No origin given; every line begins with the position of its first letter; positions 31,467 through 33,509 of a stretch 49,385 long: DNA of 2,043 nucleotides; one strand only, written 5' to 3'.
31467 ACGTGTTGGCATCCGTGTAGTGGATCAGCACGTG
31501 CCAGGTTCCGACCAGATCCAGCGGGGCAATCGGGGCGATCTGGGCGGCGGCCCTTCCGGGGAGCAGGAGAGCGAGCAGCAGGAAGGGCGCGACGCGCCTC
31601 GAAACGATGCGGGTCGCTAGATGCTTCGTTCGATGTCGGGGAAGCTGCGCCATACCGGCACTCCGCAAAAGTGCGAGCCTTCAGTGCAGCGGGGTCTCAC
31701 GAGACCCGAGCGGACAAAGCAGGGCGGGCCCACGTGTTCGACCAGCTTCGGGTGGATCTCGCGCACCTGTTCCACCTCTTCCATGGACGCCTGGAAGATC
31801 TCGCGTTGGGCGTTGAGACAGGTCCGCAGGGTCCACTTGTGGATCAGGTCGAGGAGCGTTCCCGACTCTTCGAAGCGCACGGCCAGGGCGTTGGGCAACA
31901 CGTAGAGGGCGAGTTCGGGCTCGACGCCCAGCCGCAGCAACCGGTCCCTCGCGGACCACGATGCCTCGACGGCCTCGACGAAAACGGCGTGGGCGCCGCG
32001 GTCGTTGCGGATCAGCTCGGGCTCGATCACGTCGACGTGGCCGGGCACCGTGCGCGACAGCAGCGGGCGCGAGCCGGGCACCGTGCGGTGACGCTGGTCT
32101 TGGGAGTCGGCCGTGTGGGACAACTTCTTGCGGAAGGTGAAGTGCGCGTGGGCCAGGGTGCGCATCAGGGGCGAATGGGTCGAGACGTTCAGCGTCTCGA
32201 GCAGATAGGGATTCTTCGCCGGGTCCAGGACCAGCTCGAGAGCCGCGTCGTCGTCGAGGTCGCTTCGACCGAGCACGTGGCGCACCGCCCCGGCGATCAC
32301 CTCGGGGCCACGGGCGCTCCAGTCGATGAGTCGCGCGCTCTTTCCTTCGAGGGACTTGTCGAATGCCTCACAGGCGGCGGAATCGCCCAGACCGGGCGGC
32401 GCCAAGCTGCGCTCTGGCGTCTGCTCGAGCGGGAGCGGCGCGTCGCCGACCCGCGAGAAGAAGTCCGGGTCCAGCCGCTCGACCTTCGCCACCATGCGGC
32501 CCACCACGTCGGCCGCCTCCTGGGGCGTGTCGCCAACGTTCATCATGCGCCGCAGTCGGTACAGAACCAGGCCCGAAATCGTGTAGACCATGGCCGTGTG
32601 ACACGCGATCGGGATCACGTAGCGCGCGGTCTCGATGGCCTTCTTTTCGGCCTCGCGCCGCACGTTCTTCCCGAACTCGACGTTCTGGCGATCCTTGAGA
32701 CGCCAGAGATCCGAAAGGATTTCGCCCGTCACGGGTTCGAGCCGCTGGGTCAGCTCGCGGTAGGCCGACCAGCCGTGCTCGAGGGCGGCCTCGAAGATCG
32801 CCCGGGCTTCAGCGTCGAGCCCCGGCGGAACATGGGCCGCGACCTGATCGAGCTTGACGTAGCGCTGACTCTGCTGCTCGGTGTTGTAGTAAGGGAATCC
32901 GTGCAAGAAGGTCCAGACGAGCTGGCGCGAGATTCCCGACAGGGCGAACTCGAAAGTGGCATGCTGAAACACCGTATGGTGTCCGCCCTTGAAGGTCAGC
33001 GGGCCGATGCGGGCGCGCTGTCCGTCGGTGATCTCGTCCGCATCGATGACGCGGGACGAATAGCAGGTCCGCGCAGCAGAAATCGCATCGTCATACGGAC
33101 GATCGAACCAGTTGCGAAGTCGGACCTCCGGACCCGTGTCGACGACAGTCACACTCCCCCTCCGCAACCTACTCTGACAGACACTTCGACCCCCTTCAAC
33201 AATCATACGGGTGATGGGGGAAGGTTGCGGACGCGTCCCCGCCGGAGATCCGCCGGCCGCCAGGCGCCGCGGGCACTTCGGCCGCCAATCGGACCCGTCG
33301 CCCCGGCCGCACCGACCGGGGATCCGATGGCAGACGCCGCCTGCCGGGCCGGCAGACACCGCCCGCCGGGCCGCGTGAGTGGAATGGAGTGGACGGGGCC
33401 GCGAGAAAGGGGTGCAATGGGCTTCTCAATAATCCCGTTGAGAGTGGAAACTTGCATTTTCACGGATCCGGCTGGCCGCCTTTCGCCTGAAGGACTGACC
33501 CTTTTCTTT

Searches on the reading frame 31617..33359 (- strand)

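Call 63: search_protein_families(library=pfam, proteins=[window:31617-33359:-], max_evalue=0.00001)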
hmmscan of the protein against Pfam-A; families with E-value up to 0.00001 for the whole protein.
window:31617-33359:- (580 aa): 1 family
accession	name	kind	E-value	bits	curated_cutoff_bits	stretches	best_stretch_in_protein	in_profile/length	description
PF02511.20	Thy1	-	2.7e-48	164.7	24.8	2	88-298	9-190/191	Thymidylate synthase complementing protein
